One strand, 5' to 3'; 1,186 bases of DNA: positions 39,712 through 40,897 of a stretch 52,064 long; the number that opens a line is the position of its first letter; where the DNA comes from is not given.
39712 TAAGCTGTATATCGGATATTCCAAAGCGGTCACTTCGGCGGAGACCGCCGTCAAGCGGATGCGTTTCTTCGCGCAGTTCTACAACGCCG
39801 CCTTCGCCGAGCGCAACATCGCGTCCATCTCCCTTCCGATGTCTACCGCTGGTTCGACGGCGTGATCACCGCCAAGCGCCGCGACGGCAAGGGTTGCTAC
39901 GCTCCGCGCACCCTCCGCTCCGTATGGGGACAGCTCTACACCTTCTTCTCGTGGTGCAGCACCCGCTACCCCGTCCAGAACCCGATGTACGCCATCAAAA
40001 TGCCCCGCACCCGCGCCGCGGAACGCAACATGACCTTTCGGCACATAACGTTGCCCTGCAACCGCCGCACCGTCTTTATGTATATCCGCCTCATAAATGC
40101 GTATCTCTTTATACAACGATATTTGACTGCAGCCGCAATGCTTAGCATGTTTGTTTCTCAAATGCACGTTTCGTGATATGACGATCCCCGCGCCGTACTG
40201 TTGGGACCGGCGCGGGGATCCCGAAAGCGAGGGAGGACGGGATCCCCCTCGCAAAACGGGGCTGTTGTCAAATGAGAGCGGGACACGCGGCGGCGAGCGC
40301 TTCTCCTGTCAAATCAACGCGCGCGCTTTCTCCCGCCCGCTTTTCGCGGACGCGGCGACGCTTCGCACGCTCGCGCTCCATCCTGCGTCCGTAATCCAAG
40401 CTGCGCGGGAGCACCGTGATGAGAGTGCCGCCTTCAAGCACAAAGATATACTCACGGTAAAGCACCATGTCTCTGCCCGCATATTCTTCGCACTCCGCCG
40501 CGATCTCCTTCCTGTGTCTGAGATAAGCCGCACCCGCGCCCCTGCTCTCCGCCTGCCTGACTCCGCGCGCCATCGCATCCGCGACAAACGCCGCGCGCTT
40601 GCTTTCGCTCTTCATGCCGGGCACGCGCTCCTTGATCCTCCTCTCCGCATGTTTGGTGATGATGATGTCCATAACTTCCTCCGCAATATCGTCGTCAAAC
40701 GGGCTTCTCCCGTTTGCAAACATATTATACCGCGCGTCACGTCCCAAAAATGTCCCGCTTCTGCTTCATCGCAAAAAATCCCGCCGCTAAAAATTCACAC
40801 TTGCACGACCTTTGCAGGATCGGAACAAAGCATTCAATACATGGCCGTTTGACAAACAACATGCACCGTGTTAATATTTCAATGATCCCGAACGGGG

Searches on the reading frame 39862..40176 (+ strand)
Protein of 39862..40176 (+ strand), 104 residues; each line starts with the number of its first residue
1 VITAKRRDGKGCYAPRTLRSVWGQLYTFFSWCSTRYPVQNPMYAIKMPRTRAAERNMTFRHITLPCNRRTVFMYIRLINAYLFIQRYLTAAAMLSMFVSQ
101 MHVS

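Call 22: search_protein_families(library=pfam, proteins=[window:39862-40176:+], max_evalue=1)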
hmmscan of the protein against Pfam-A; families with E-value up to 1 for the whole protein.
window:39862-40176:+ (104 aa): 0 families

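Call 23: search_protein_families(library=phrogs, proteins=[window:39862-40176:+], max_evalue=1)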
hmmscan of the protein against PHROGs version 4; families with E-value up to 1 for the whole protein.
window:39862-40176:+ (104 aa): 1 family
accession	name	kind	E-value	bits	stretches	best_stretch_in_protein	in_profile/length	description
phrog_1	-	integration and excision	0.033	14.4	1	13-58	224-269/611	integrase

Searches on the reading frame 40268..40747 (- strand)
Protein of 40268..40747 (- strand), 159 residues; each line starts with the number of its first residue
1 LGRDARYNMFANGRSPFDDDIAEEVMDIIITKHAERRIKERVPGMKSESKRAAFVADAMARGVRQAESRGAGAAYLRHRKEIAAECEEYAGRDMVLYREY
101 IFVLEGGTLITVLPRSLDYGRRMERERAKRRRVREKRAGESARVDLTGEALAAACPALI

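Call 22: search_protein_families(library=pfam, proteins=[window:40268-40747:-], max_evalue=1)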
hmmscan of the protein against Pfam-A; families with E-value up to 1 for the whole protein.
window:40268-40747:- (159 aa): 1 family
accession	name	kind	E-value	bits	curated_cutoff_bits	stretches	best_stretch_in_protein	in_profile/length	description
PF13892.11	DBINO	-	0.28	11.9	31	0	118-145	73-100/134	DNA-binding domain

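Call 23: search_protein_families(library=phrogs, proteins=[window:40268-40747:-], max_evalue=1)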
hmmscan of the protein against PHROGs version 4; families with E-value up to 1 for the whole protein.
window:40268-40747:- (159 aa): 3 families
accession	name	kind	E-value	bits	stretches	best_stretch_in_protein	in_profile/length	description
phrog_16724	-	unknown function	5e-05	24.6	1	30-113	4-81/100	-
phrog_23942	-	unknown function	0.015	16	1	23-114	4-91/201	-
phrog_6182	-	unknown function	0.12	13.9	1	26-114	4-78/87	-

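Call 24: find_homologous_proteins(query=window:40271-40672:-, max_evalue=0.001)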
Query seq(134 aa) (134 aa): 9 proteins with E <= 0.001 among 59 candidates.
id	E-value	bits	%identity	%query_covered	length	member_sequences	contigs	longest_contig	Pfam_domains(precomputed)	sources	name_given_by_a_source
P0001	2.1e-76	271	99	100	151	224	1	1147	-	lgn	-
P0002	8.8e-70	250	95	100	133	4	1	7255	-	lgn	-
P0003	4.5e-64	232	89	99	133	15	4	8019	-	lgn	-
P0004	3.5e-63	229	84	100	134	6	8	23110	-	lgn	-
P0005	1.1e-51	192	81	100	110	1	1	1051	-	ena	-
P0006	3.2e-51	190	74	99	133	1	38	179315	-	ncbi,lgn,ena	-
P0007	7.6e-51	189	73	99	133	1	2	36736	-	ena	-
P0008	2.9e-50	187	77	88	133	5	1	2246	-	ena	-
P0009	1.0e-47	179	88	75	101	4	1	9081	-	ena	-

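Call 25: find_encoding_contigs(protein=P0004, flank=10000, max_places=6)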
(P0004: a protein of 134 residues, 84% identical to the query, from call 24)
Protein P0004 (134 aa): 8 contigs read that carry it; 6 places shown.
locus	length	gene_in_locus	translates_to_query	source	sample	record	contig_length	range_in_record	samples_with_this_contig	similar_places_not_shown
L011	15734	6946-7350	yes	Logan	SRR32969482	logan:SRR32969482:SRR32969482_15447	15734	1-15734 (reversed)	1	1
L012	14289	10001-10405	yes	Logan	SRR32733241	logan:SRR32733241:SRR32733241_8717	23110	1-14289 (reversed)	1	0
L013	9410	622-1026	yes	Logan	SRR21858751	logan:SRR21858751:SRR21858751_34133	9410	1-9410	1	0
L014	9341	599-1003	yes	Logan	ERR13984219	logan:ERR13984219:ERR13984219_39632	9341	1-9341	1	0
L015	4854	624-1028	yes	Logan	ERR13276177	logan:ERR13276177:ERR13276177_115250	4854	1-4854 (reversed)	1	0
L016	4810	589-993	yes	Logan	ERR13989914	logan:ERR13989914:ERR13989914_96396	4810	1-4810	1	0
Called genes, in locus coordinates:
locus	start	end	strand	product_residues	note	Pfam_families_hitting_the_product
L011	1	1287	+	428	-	?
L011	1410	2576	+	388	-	PF00226:DnaJ, PF01556:DnaJ_C, PF00684:DnaJ_CXXCXGXG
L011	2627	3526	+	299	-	PF06325:PrmA, PF02475:TRM5-TYW2_MTfase (weak), PF05175:MTS, PF10294:Methyltransf_16 (weak), PF03602:Cons_hypoth95 (weak), PF13847:Methyltransf_31, PF08241:Methyltransf_11 (weak), PF13649:Methyltransf_25, +1 more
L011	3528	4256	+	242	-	PF20260:PUA_4, PF04452:Methyltrans_RNA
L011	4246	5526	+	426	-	PF00919:UPF0004, PF04055:Radical_SAM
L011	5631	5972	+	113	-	PF11969:DcpS_C, PF01230:HIT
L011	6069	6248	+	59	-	PF01165:Ribosomal_S21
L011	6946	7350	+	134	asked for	-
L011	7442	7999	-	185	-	-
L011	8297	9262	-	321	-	-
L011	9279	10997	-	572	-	PF00754:F5_F8_type_C (weak), PF00704:Glyco_hydro_18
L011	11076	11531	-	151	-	-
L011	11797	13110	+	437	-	PF07969:Amidohydro_3 (weak), PF01979:Amidohydro_1, PF07969:Amidohydro_3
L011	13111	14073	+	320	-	PF00561:Abhydrolase_1, PF12146:Hydrolase_4, PF12697:Abhydrolase_6, PF00326:Peptidase_S9 (faint)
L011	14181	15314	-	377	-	PF00756:Esterase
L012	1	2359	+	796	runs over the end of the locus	-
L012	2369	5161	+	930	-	-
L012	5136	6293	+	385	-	PF09823:DUF2357 (weak)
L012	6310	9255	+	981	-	-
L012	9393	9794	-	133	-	-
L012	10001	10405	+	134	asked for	-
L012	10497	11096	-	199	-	-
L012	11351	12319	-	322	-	-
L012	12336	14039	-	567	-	PF00754:F5_F8_type_C (weak), PF00704:Glyco_hydro_18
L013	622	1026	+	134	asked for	-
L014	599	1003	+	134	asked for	-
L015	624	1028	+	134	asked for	-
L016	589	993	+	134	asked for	-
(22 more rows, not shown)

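Call 26: find_encoding_contigs(protein=P0006, flank=10000, max_places=6)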
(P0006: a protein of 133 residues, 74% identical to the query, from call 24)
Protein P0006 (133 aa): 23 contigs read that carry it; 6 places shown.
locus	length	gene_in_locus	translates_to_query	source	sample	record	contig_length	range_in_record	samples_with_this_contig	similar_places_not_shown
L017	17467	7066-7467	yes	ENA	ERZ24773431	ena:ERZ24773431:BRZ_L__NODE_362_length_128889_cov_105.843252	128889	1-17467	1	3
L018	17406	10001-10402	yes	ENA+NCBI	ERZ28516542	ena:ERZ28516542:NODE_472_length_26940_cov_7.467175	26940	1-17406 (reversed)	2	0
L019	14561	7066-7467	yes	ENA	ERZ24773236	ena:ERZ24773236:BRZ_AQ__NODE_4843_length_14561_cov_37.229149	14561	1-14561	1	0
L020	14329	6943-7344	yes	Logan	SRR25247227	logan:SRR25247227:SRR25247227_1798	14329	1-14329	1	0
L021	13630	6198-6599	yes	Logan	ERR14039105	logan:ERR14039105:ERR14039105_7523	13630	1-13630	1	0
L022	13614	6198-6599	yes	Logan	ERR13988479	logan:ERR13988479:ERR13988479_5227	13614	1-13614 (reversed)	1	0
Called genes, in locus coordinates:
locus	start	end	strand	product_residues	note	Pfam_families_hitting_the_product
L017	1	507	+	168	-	?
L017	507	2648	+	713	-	-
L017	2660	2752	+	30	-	-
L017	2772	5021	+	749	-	-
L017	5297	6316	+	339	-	PF23343:REP_ORF2-G2P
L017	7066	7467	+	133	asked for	-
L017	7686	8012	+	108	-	PF08797:HIRAN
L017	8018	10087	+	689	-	PF00580:UvrD-helicase, PF01443:Viral_helicase1 (faint), PF13087:AAA_12 (faint), PF13245:AAA_19, PF13604:AAA_30 (faint), PF13361:UvrD_C, PF13538:UvrD_C_2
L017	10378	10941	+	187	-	-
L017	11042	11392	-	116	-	PF00589:Phage_integrase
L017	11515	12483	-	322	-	-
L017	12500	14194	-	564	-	PF00754:F5_F8_type_C (weak), PF00704:Glyco_hydro_18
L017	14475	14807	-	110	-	-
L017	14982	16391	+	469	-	PF01979:Amidohydro_1, PF07969:Amidohydro_3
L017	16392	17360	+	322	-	PF00561:Abhydrolase_1, PF12146:Hydrolase_4, PF12697:Abhydrolase_6, PF00326:Peptidase_S9 (faint)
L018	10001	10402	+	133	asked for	-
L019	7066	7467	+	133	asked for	-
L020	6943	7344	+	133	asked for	-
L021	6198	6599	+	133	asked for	-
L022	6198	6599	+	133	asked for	-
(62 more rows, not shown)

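Call 37: find_related_loci(query=A2, collection=genome_contigs, flank=10000)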
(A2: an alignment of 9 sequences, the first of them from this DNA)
Query A2 (134 aa) in genome_contigs; peptide patterns used: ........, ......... (x = any residue, [..] = any of these).
79 stretches matched a pattern; 1 encode a relative of the query (tblastn E <= 1e-3); 1 distinct loci.
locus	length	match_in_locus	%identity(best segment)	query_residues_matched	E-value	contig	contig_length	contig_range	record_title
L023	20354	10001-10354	77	1-118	1e-56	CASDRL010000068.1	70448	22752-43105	uncultured Clostridia bacterium isolate SI.A15.metabat-bins.145 genome assembly, contig: SI.A15.metabat-bins.145.fa_k141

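Call 48: search_protein_representatives(alignment_id=A2)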
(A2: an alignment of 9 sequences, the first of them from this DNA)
Query: 9 sequences, 134 profile positions. Proteins with E-value up to 0.001 (for the whole library): 45; up to 1e-10: 18; up to 1e-30: 1. The best 45 are listed.
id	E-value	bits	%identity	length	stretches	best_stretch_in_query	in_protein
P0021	9.6e-33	129.2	-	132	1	3-111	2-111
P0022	8.2e-23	97.1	-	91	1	3-90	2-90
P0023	3.0e-22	95.2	-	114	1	1-113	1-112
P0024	1.4e-18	83.4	-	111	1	1-113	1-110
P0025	9.1e-18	80.7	-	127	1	3-110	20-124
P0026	1.0e-17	80.6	-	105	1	1-107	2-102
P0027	8.8e-17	77.5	-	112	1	6-114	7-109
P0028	2.3e-16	76.2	-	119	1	1-113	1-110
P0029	1.2e-14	70.6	-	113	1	3-108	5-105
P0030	4.7e-14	68.7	-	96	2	3-60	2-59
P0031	1.8e-12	63.6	-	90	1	30-115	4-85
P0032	4.2e-12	62.4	-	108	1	3-107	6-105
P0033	1.1e-11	61.1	-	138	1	5-109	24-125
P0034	1.2e-11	60.9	-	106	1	1-107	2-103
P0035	2.5e-11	59.9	-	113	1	3-110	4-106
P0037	5.2e-11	58.9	-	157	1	3-116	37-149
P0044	2.0e-07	47.3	-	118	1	1-116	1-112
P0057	1.6e-04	37.8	-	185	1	3-105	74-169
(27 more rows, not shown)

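Call 49: predict_structure(alignment_id=A2)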
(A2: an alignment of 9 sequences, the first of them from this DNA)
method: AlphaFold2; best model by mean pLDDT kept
length: 134 residues; sequences in the alignment: 9
mean_pLDDT: 71.5   pTM: 0.59
mean pLDDT of the five models: 71.5, 69.6, 69.2, 66.3, 47.5
residues with pLDDT >= 90: 3; 70-90: 72; 50-70: 50; < 50: 9
segments of 3 or more residues with pLDDT < 50: 44-46, 130-134
pLDDT, mean of each block of 10 residues (from residue 1): 83 83 87 83 52 56 73 84 83 66 78 61 53 41
secondary structure, 60 per line:
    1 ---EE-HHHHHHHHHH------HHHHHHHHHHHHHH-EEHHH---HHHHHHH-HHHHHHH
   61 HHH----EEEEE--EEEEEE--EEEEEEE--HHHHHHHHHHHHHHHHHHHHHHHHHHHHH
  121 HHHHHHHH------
elements in order: H7-16 H23-36 H46-52 H54-63 E68-72 E75-80 E83-89 H92-128

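Call 51: search_protein_families(library=pfam, proteins=[P0021, P0023, P0024, P0025, P0026, P0028, P0033, P0037, P0044, P0057], max_evalue=0.1)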
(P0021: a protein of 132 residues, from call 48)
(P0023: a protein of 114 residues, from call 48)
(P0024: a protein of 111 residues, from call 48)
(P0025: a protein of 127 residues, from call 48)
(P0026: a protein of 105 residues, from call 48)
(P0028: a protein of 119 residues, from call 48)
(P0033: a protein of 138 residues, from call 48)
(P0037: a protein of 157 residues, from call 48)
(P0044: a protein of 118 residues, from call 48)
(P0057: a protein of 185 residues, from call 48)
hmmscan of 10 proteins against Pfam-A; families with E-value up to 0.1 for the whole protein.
P0021 (132 aa): 0 families

P0023 (114 aa): 2 families
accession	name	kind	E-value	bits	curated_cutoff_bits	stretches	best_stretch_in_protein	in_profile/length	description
PF21438.3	Sap1_N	-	0.014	15.8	27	1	3-51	54-102/102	Switch activating protein 1, N-terminal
PF07807.16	RED_C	-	0.027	15.4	27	1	25-57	53-85/112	RED-like protein C-terminal region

P0024 (111 aa): 1 family
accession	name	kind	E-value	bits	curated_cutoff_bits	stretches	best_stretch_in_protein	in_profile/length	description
PF19842.5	YqeC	-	0.03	15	27.6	1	25-61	80-116/145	YqeC protein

P0025 (127 aa): 0 families

P0026 (105 aa): 0 families

P0028 (119 aa): 1 family
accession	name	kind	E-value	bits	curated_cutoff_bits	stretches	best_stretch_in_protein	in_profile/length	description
PF07239.17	OpcA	-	0.051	13.6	26.3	1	8-59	18-69/251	Outer membrane protein OpcA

P0033 (138 aa): 1 family
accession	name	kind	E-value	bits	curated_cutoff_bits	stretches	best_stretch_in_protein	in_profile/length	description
PF19100.5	DUF5787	-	0.024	14.8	25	1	19-82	191-260/278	Family of unknown function (DUF5787)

P0037 (157 aa): 1 family
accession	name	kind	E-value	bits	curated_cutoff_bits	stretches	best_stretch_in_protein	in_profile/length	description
PF08795.16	DUF1796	-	0.008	16.4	23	1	60-138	39-116/166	Putative papain-like cysteine peptidase (DUF1796)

P0044 (118 aa): 1 family
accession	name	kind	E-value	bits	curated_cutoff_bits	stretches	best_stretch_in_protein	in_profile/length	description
PF22483.2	Mu-transpos_C_2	-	0.063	13.4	27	0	65-92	42-69/73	Mu transposase, C-terminal domain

P0057 (185 aa): 0 families

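Call 57: fold_search(model_id=the predicted structure, library=pdb)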
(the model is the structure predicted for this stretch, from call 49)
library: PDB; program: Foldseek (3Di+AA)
matches with E <= 10: 254; with E <= 0.001: 0
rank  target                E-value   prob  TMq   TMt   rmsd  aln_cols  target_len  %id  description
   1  8x5u                  1.2e+00  0.13  0.21  0.17   4.1        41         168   20  Crystal structure of Thermus thermophilus peptidyl-tRNA hydrolase C-terminal 16 amino acid deletion mutant (released 2024-11-20)
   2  4ml0_B                1.4e+00  0.13  0.29  0.39   9.4        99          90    9  Crystal structure of E.coli DinJ-YafQ complex (released 2014-06-25)
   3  4ltt                  1.6e+00  0.14  0.30  0.41   9.3       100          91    6  Crystal structure of native apo toxin from Helicobacter pylori (released 2014-02-05)
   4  1z8m_MODEL_1_A        1.7e+00  0.11  0.29  0.41   9.8       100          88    5  Solution structure of the conserved hypothtical protein HP0894 from Helicobacter pylori (released 2005-11-01)
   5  6l7q                  1.7e+00  0.11  0.30  0.28  14.3       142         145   15  Crystal structure of a hypothetical protein PYCH_01220 derived from Pyrococcus yayanosii (released 2020-11-04)
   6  4q2u_B                1.9e+00  0.11  0.29  0.39   9.4        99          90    9  Crystal structure of the E. coli DinJ-YafQ toxin-antitoxin complex (released 2014-06-11)
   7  4mmg_B                2.0e+00  0.11  0.29  0.40   9.6        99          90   10  crystal structure of YafQ mutant H87Q from E.coli (released 2014-06-25)
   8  2d9y_MODEL_1_A        2.3e+00  0.14  0.16  0.19   1.2        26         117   19  Solution structure of the PH domain of PEPP-3 from human (released 2006-06-13)
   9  4mmj                  2.3e+00  0.11  0.30  0.41   6.3        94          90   12  crystal structure of YafQ from E.coli strain BL21(DE3) (released 2014-06-25)
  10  4knd_A                2.5e+00  0.01  0.14  0.17  14.0       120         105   12  Thioredoxin from Anaeromyxobacter dehalogenans. (released 2013-05-22)
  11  4x43_A                2.5e+00  0.01  0.13  0.14  14.7       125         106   12  Structure of proline-free E. coli Thioredoxin (released 2015-06-24)
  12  4wcn                  2.7e+00  0.14  0.16  0.05   1.1        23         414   26  Crystal Structure of Tripeptide bound Cell Shape Determinant Csd4 protein from Helicobacter pylori (released 2014-12-24)
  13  4mmg_A                2.7e+00  0.09  0.30  0.40   9.5        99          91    8  crystal structure of YafQ mutant H87Q from E.coli (released 2014-06-25)
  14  6af3_E                2.7e+00  0.06  0.26  0.29  12.4       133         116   10  Toxin-Antitoxin module from Streptococcus pneumoniae (released 2019-08-14)
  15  4wck                  3.2e+00  0.13  0.17  0.05   1.1        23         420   26  Crystal Structure of apo Cell Shape Determinant protein Csd4 from Helicobacter pylori (released 2014-12-24)
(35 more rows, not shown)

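Call 88: search_protein_families(library=padloc, proteins=[window:40271-40672:-, L017:7686-8012:+, L017:8018-10087:+, L017:10378-10941:+, L012:2369-5161:+, L012:5136-6293:+, L012:6310-9255:+, L012:9393-9794:-], max_evalue=0.001)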
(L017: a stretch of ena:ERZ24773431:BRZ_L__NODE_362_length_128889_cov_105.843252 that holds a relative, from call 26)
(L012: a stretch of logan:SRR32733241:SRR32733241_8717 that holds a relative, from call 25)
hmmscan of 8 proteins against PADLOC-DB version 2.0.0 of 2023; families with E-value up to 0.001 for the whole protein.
seq(134 aa): 0 families

L017:7686-8012:+ (108 aa): 5 families
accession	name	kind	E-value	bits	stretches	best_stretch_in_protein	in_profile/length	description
PDLC04352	PDC-M03B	-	8.9e-12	43.1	1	26-106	151-229/250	-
PDLC04349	PDC-M03B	-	3.4e-11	41.2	1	23-106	149-230/232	-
PDLC04347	PDC-M03B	-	2.5e-10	38.3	1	22-107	143-227/245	-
PDLC04348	PDC-M03B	-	2.8e-07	28.5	1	23-92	146-214/248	-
PDLC04351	PDC-M03B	-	4.9e-07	27.5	1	25-90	148-213/255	-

L017:8018-10087:+ (689 aa): 51 families (the best 25 are shown)
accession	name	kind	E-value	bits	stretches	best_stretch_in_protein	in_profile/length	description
PDLC00132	GajB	-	1.8e-79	266.1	1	3-622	2-613/625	UrvD helicase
PDLC00114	GajB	-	4.9e-75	251.3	1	5-611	8-613/635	UrvD helicase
PDLC03802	RTasHel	-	1.5e-71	240.2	2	6-363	7-333/675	DRT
PDLC00117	GajB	-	4.3e-70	234.9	1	2-611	13-576/604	UrvD helicase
PDLC00123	GajB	-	2.6e-57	192.7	3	175-426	143-386/540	UrvD helicase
PDLC00103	GajB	-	9.8e-51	171.4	1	6-613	18-580/612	UrvD helicase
PDLC00127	GajB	-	6.5e-49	164.9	2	6-366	10-361/594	UrvD helicase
PDLC00130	GajB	-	1.2e-47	160.5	2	3-293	2-292/589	UrvD helicase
PDLC00107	GajB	-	3.3e-46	156.1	2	7-389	18-394/587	UrvD helicase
PDLC00122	GajB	-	1.3e-43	147.7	2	2-369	2-312/502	UrvD helicase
PDLC00138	GajB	-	2.7e-43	146.5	2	1-368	1-379/581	UrvD helicase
PDLC00121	GajB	-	1.6e-39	133.9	2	4-392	5-381/565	UrvD helicase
PDLC00106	GajB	-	2.3e-39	133.4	2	192-364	189-355/577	UrvD helicase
PDLC00129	GajB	-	4.8e-38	129.1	2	3-375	10-379/594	UrvD helicase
PDLC00119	GajB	-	3.9e-37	126.4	2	20-293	18-302/565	UrvD helicase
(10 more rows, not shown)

L017:10378-10941:+ (187 aa): 0 families

L012:2369-5161:+ (930 aa): 1 family
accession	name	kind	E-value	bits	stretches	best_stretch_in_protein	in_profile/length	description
PDLC04547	PDC-M26A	-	9.9e-33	111.6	2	468-700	208-432/724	-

L012:5136-6293:+ (385 aa): 0 families

L012:6310-9255:+ (981 aa): 0 families

L012:9393-9794:- (133 aa): 0 families
